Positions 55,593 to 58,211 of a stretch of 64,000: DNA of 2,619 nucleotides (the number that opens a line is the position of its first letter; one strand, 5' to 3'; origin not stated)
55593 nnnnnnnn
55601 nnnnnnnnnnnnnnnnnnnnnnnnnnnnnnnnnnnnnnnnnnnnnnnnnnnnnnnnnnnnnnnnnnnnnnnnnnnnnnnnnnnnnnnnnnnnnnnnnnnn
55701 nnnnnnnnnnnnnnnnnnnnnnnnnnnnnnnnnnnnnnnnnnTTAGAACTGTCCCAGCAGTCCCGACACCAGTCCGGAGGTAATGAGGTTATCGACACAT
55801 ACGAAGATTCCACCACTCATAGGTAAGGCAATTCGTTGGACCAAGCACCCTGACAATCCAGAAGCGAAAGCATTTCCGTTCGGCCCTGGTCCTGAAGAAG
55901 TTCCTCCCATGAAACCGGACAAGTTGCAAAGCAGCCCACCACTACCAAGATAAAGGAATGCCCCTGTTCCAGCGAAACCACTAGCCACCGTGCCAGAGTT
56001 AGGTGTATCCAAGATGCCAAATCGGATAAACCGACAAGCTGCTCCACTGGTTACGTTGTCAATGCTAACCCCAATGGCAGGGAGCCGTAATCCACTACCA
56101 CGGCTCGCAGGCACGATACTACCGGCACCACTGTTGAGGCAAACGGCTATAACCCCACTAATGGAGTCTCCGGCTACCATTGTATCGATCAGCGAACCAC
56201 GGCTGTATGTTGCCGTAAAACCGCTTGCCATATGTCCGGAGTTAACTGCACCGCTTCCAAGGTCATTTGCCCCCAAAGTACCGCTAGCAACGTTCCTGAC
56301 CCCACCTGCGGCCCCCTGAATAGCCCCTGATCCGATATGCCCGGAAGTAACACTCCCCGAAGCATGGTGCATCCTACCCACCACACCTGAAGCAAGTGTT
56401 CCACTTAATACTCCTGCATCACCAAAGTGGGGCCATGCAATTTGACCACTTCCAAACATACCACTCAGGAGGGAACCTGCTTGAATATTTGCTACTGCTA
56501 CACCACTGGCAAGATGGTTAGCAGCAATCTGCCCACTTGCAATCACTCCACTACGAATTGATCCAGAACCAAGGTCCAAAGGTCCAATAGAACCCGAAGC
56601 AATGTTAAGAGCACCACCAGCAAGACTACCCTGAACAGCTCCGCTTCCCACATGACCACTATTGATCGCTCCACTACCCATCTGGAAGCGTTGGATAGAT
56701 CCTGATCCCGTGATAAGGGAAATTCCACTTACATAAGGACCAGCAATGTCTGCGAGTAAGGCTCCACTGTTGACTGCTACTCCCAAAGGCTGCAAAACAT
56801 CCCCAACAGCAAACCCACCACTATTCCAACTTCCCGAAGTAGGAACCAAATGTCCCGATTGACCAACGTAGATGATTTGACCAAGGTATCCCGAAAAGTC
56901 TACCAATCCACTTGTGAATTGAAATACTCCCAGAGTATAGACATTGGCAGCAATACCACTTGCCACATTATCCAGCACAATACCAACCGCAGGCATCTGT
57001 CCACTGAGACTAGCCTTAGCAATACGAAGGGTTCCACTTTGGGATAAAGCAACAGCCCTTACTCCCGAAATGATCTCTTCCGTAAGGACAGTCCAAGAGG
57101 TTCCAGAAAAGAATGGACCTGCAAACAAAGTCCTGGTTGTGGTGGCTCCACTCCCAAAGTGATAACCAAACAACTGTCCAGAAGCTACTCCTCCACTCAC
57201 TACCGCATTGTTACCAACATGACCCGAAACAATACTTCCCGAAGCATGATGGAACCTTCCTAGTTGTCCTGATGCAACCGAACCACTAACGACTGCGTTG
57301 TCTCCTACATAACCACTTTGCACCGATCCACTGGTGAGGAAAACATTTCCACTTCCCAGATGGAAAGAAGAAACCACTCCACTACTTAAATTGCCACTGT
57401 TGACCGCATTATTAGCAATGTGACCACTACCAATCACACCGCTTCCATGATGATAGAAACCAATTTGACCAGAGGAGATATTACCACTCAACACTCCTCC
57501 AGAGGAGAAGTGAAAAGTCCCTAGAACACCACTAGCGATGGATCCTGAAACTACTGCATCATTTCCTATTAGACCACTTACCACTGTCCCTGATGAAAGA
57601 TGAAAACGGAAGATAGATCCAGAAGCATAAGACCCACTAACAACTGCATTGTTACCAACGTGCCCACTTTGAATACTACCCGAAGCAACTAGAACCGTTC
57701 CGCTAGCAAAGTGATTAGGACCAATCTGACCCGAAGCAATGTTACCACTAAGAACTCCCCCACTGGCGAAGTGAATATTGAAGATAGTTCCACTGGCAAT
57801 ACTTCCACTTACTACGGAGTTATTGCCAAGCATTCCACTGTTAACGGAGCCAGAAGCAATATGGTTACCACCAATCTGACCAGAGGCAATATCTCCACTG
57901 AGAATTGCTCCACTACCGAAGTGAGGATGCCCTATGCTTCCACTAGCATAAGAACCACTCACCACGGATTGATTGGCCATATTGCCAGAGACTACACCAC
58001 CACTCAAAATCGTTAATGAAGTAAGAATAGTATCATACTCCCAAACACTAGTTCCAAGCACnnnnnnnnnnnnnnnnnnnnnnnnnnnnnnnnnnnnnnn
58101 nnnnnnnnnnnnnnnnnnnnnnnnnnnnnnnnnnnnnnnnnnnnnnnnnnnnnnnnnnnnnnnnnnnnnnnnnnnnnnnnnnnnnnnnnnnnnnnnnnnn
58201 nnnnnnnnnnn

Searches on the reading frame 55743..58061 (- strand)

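Call 14: search_protein_families(library=phrogs, proteins=[window:55743-58061:-], max_evalue=0.001)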
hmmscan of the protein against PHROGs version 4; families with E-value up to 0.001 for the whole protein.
window:55743-58061:- (772 aa): 3 families
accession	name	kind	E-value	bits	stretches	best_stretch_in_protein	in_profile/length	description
phrog_13518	-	unknown function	2.5e-21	76.5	1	28-293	122-373/1230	-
phrog_892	-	tail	4.6e-08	33.1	0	138-224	338-424/782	tail fiber protein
phrog_32822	-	head and packaging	1.8e-07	30.2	1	17-226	893-1107/1548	virion structural protein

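Call 15: search_protein_families(library=pfam, proteins=[window:55743-58061:-], max_evalue=0.001)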
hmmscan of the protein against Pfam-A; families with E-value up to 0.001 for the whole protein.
window:55743-58061:- (772 aa): 0 families
